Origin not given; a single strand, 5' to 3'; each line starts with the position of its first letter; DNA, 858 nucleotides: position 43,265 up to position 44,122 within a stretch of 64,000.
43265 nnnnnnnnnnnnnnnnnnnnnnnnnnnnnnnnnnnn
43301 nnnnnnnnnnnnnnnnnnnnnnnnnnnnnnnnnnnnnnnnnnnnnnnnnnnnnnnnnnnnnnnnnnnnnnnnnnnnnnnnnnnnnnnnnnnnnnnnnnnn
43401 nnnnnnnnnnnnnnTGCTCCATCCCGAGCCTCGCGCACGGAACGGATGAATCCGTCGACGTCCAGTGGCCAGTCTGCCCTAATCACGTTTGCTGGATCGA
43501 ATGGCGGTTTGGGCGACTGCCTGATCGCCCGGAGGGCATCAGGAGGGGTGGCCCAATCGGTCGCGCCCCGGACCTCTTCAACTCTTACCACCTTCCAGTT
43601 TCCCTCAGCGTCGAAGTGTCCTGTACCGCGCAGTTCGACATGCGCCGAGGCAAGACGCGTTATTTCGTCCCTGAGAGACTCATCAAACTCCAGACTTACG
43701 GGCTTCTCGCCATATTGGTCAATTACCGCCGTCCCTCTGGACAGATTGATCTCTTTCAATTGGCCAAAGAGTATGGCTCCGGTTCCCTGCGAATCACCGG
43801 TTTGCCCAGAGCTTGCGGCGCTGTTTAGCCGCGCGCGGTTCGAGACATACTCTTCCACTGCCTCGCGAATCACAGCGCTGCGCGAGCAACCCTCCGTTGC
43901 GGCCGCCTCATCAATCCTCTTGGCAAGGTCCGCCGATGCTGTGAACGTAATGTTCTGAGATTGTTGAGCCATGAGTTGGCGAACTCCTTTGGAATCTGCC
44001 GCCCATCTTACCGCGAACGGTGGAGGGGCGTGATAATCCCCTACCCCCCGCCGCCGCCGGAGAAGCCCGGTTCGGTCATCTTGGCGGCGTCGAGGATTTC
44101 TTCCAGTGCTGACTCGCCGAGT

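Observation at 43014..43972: VapC-like PIN toxin paired with an unusually long RHH antitoxin carrying an uncharacterised C-terminal domain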

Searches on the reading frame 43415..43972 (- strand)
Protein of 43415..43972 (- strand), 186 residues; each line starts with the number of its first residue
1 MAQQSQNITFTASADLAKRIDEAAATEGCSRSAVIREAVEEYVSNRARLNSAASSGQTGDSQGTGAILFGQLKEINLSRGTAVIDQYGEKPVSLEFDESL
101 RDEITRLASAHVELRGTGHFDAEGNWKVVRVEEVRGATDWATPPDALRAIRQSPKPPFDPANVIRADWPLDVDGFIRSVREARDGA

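Call 3: search_protein_families(library=pfam, proteins=[window:43415-43972:-], max_evalue=1)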
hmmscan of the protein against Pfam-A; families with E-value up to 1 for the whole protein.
window:43415-43972:- (186 aa): 3 families
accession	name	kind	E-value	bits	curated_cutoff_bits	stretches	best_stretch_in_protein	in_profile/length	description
PF01402.27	RHH_1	-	1.9e-09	37.6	20.5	1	8-43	2-37/39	Ribbon-helix-helix protein, copG family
PF07878.17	RHH_5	-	0.13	12.4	26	1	13-45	9-41/43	CopG-like RHH_1 or ribbon-helix-helix domain, RHH_5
PF15919.11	HicB_lk_antitox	-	0.21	12.2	27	1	3-37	87-121/123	HicB_like antitoxin of bacterial toxin-antitoxin system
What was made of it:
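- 43412..43972 (-): Antitoxin gene, 186 aa: RHH, Ser/Gly linker, OB-fold, tail. Pfam RHH_1 (call 3).
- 43832..43954 (-): RHH (CopG-type) DNA-binding domain, residues 7-47. It holds the beta-strand NITFTAS and the motif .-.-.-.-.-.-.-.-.. Pfam RHH_1 E 1.9e-9 (call 3).
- On Type II VapBC toxin-antitoxin system: RHH_1 matches residues 8-43 at E 1.9e-9 (call 3).
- On CopG/RHH_1 (PF01402): 37.6 bits against 20.5, covering profile positions 2-37 of 39 (call 3).
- Checked: RHH: Pfam RHH_1 matches residues 8-43 at E 1.9e-9, 37.6 bits against a cut-off of 20.5 (call 3).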

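Call 4: search_protein_families(library=ncbifam, proteins=[window:43415-43972:-], max_evalue=1)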
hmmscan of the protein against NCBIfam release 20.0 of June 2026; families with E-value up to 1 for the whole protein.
window:43415-43972:- (186 aa): 5 families
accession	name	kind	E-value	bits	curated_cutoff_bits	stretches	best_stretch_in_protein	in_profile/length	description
NF053762.1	aCcr1_fam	equivalog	1.1e-07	31.6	60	1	8-43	3-38/38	aCcr1 family cell cycle regulator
NF048017.1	antitoxin_RelB_like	equivalog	0.00067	19.8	50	1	14-47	4-37/70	type II toxin-antitoxin system RelB family antitoxin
NF041551.1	YlcI_YnfO_N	subfamily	0.0022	18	30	1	15-44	12-40/42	YlcI/YnfO family protein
NF050181.1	TA_anti_VapB_Myco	equivalog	0.0089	16.5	60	1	14-47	11-44/72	type II toxin-antitoxin system VapB family antitoxin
NF002169.0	PRK01002.1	subfamily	0.099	12.6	111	1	8-51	7-51/141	nickel responsive regulator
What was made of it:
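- On Curated VapB / VapC protein families (NCBIfam equivalogs): TA_anti_VapB_Myco scores 16.5 against 60, over the RHH only (call 4).
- Closest known: NikR-type regulators. Different: The NikR NCBIfam model scores 12.6 against a cut-off of 111, and only over the RHH (call 4).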

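Call 5: find_homologous_proteins(query=window:43415-43972:-)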
Query window:43415-43972:- (186 aa): 1 proteins with E <= 0.001 among 568 candidates.
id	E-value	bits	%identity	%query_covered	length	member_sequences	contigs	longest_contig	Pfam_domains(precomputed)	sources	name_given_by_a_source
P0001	7.9e-116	402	100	100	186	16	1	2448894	PF01402.28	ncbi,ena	-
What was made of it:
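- Tried and rejected: Word-indexed homologue search with the whole antitoxin found only its own cluster (call 5).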

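Call 6: search_solved_structures(query=window:43415-43972:-, max_evalue=10)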
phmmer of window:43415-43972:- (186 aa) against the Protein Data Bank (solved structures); distinct sequences matched with E-value up to 10: 6.
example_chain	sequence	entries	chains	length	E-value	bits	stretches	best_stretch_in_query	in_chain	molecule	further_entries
7by2_A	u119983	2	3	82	0.028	17.7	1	7-56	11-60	CopG family transcriptional regulator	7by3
5h7e_A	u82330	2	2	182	0.059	16.7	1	107-141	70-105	RNA 2',3'-cyclic phosphodiesterase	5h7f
2k5j_A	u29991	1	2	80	0.77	13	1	10-51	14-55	uncharacterized protein yiiF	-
2cpg_A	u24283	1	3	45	0.95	12.7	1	6-46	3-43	TRANSCRIPTIONAL REPRESSOR COPG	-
6iya_A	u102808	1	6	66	1.1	12.5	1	9-48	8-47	Transcriptional regulator CopG family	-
1b01_A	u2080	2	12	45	1.2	12.3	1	6-45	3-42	TRANSCRIPTIONAL REPRESSOR COPG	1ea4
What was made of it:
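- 43832..43954 (-): PDB CopG-family chains match residues 6-56 only weakly, E 0.03-1.2 (call 6).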

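Call 9: find_encoding_contigs(protein=P0001, flank=5000, max_places=6)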
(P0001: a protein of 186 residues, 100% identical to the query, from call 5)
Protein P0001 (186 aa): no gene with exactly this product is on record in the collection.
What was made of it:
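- Tried and rejected: Looking up the antitoxin by exact sequence for its contigs failed (call 9).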

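Call 10: search_protein_families(library=padloc, proteins=[window:43415-43972:-], max_evalue=1)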
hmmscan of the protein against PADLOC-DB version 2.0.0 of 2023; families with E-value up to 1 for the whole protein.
window:43415-43972:- (186 aa): 0 families

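Call 16: predict_structure(protein=window:43415-43972:-)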
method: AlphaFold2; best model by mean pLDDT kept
length: 186 residues; sequences in the alignment: 1
mean_pLDDT: 41.4   pTM: 0.29
mean pLDDT of the five models: 41.4, 39.4, 36.2, 35.4, 35.0
residues with pLDDT >= 90: 0; 70-90: 4; 50-70: 48; < 50: 134
segments of 3 or more residues with pLDDT < 50: 1-16, 37-95, 110-114, 134-186
pLDDT, mean of each block of 10 residues (from residue 1): 30 46 69 53 37 28 34 32 34 49 53 50 54 43 31 32 33 40 38
secondary structure, 60 per line:
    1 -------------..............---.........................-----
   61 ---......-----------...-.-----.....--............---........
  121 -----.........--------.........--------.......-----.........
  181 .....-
elements in order: H14-27 H31-55 E64-69 E81-83 E91-95 H98-109 E113-120 E126-134 H143-151 E163-166 H172-185
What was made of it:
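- Tried and rejected: Single-sequence AlphaFold2 gave pLDDT 41 and was unusable (call 16).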

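Call 44: predict_structure(alignment_id=A4)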
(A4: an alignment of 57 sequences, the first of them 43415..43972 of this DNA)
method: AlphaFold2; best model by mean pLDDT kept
length: 186 residues; sequences in the alignment: 57
mean_pLDDT: 80.0   pTM: 0.48
mean pLDDT of the five models: 80.0, 77.2, 77.1, 76.5, 75.3
residues with pLDDT >= 90: 74; 70-90: 67; 50-70: 30; < 50: 15
segments of 3 or more residues with pLDDT < 50: 1-11, 56-59
pLDDT, mean of each block of 10 residues (from residue 1): 40 71 80 82 76 53 89 96 91 97 96 95 93 84 59 71 77 90 82
secondary structure, 60 per line:
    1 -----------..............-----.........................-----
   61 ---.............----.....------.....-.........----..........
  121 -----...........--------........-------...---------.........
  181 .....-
elements in order: H12-25 H31-55 E64-76 E81-85 E92-96 H98-106 E111-120 E126-136 H145-152 H172-185
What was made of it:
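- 43832..43954 (-): AF2 helices at 12-25 and 31-55 (call 44).
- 43784..43822 (-): Ser/Gly-rich flexible linker, residues 51-63. AF2 pLDDT is below 50 at residues 56-59 (call 44).
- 43562..43783 (-): Predicted OB-fold, residues 64-137, with order b1-b2-b3-helix-b4-b5. AF2 on a 57-sequence alignment gives pLDDT 89-97 (call 44).
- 43481..43561 (-): Middle tail, residues 138-164. This is the window's version of the family motif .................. (here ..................). AF2 helix at 145-152 with pLDDT 59-77 (call 44).
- On OB-fold (structural class): Strands at 64-76, 81-85 and 92-96, helix at 98-106, strands at 111-120 and 126-136, with pLDDT 89-97 (call 44).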

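Call 47: fold_search(model_id=the predicted structure, library=pdb)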
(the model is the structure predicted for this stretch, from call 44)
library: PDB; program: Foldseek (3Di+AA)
matches with E <= 10: 1285; with E <= 0.001: 6
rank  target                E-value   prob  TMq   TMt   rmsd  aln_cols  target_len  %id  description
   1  8aas_C                1.4e-04  1.00  0.33  0.52   5.6        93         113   18  Crystal structure of the Pyrococcus abyssi RPA trimerization core bound to poly-dT20 ssDNA (released 2023-05-03)
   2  8aaj_C                3.0e-04  1.00  0.33  0.52   5.7        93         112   17  Crystal structure of the Pyrococcus abyssi RPA (apo form) (released 2023-05-03)
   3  6w6w_D                3.8e-04  1.00  0.32  0.47   8.1       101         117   15  Cryo-EM structure of CST bound to telomeric single-stranded DNA (released 2020-06-03)
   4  8d0b_C                5.3e-04  1.00  0.33  0.48   8.0       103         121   16  Human CST-DNA polymerase alpha/primase preinitiation complex bound to 4xTEL-foldback template (released 2022-06-22)
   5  4gn3_F                9.9e-04  1.00  0.31  0.50   3.8        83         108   14  OBody AM1L10 bound to hen egg-white lysozyme (released 2013-08-21)
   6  9mj5_B                9.9e-04  1.00  0.31  0.28  16.6       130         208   10  Catalytic domain of human DNA polymerase alpha in complex with DNA and RPA (released 2025-02-19)
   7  4o2d_A                1.2e-03  1.00  0.28  0.10   4.2        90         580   19  Crystal structure of aspartyl-tRNA synthetase from Mycobacterium smegmatis with bound aspartic acid (released 2014-01-22)
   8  8txr_C                1.2e-03  1.00  0.32  0.15   7.8       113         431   12  E. coli ExoVII(H238A) (released 2024-01-31)
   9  8txr_A                1.2e-03  1.00  0.32  0.16   8.1       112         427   13  E. coli ExoVII(H238A) (released 2024-01-31)
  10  4o2d_B                1.4e-03  1.00  0.28  0.12   4.1        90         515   19  Crystal structure of aspartyl-tRNA synthetase from Mycobacterium smegmatis with bound aspartic acid (released 2014-01-22)
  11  1ue6_C                1.4e-03  1.00  0.30  0.49   6.4        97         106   16  Crystal structure of the single-stranded dna-binding protein from mycobacterium tuberculosis (released 2004-02-10)
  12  5yzx_A                1.6e-03  1.00  0.32  0.14   4.3        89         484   13  Crystal structure of E.coli LysU T146D mutant (released 2018-12-19)
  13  1bbw                  1.6e-03  1.00  0.32  0.14   8.2       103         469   14  LYSYL-TRNA SYNTHETASE (LYSS) (released 2000-11-10)
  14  5yzx_B                1.7e-03  1.00  0.30  0.13   6.8        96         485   11  Crystal structure of E.coli LysU T146D mutant (released 2018-12-19)
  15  4rmf                  2.0e-03  1.00  0.28  0.10   4.1        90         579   19  Biochemical and structural characterization of mycobacterial aspartyl-tRNA synthetase AspS, a promising TB drug target (released 2014-11-19)
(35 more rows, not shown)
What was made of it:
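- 43562..43783 (-): Foldseek matches RPA14, Ten1, the AspRS/LysRS N-terminal OB, SSB and YgiW at E 1e-4 to 3e-3, probability 1.00 (call 47).
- Closest known: Small OB-fold proteins followed by a C-terminal helix. Same: These are the best Foldseek matches (call 47).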

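Call 55: find_related_loci(query=window:43415-43972:-, collection=metagenome_contigs, flank=4000)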
Query window:43415-43972:- (186 aa) in metagenome_contigs; peptide patterns used: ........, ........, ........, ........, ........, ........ (x = any residue, [..] = any of these).
344 stretches matched a pattern; 3 encode a relative of the query (tblastn E <= 1e-3); 3 distinct loci.
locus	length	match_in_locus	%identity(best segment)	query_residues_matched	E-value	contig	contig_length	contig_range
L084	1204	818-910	61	15-45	4e-7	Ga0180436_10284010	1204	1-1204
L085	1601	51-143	61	15-45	5e-7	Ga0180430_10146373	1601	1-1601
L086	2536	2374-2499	48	8-49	1e-6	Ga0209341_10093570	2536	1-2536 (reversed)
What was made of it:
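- Tried and rejected: The JGI metagenome scan with the window protein found only unrelated RHH-only hits (call 55).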

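Call 62: search_protein_families(library=phrogs, proteins=[window:43415-43972:-], max_evalue=0.01)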
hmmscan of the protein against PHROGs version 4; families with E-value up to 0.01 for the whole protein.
window:43415-43972:- (186 aa): 5 families
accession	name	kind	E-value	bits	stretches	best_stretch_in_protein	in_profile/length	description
phrog_876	-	transcription regulation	4.2e-07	30.7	1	4-57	7-60/239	transcriptional repressor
phrog_7325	-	transcription regulation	2.3e-06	28.8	1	6-53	57-104/151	CopG-like transcriptional repressor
phrog_18157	-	transcription regulation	1.3e-05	27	1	4-47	48-91/93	transcriptional repressor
phrog_15666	-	unknown function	0.00046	21.4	1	4-48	3-45/81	-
phrog_582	-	transcription regulation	0.0018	19.5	1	1-48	53-100/105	Arc-like repressor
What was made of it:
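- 43832..43954 (-): PHROGs CopG/Arc-like repressor families (call 62).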

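Call 72: fold_search(model_id=the predicted structure, library=viral)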
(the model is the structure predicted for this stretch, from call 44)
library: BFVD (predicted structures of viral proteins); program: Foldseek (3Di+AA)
matches with E <= 10: 790; with E <= 0.001: 10
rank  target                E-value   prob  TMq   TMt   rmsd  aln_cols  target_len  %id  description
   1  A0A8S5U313            1.5e-05  1.00  0.35  0.19   7.2        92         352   18  Host cell surface-exposed lipoprotein [Siphoviridae sp. ctoyo6]
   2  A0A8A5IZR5            1.7e-04  1.00  0.35  0.17   6.8       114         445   11  (no name in the UniProt tables at hand)
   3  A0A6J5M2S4            2.2e-04  1.00  0.30  0.46  14.7       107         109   11  Uncharacterized protein [uncultured Caudovirales phage]
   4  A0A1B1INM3            3.8e-04  1.00  0.33  0.25  12.0       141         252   16  (no name in the UniProt tables at hand)
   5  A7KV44                3.8e-04  1.00  0.32  0.06   8.5       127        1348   16  (no name in the UniProt tables at hand)
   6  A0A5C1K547            4.3e-04  1.00  0.27  0.11  14.8       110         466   16  (no name in the UniProt tables at hand)
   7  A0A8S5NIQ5            4.6e-04  1.00  0.26  0.29  14.5       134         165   13  Single stranded DNA binding protein [Siphoviridae sp. ctsMn4]
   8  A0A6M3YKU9            5.9e-04  0.97  0.24  0.16  16.4       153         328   12  (no name in the UniProt tables at hand)
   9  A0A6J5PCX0            8.1e-04  1.00  0.29  0.26  18.2       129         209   13  Uncharacterized protein [uncultured Caudovirales phage]
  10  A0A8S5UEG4            8.7e-04  1.00  0.27  0.43   5.4        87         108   20  Uncharacterized protein [Podoviridae sp. ctjVy23]
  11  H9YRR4                1.0e-03  0.98  0.24  0.30  13.0       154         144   11  (no name in the UniProt tables at hand)
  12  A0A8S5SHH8            1.4e-03  1.00  0.34  0.42  12.7       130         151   16  Single-stranded DNA-binding protein [Siphoviridae sp. ctzyE57]
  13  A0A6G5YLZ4            1.4e-03  1.00  0.29  0.10   5.4        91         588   21  (no name in the UniProt tables at hand)
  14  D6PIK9                1.7e-03  1.00  0.30  0.34  16.2       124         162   13  (no name in the UniProt tables at hand)
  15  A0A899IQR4            1.8e-03  0.99  0.26  0.25  14.4       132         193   14  (no name in the UniProt tables at hand)
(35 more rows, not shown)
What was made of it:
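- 43562..43783 (-): BFVD matches are SSBs and tRNA_anti-like proteins (call 72).
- On OB-fold (structural class): The top Foldseek hits are all OB-fold proteins (calls 47, 72).
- The OB-fold prediction is confident and gives consistent structural matches (calls 44, 47, 72). Its nearest folds are ssDNA- and tRNA-binding OB domains (calls 47, 72).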
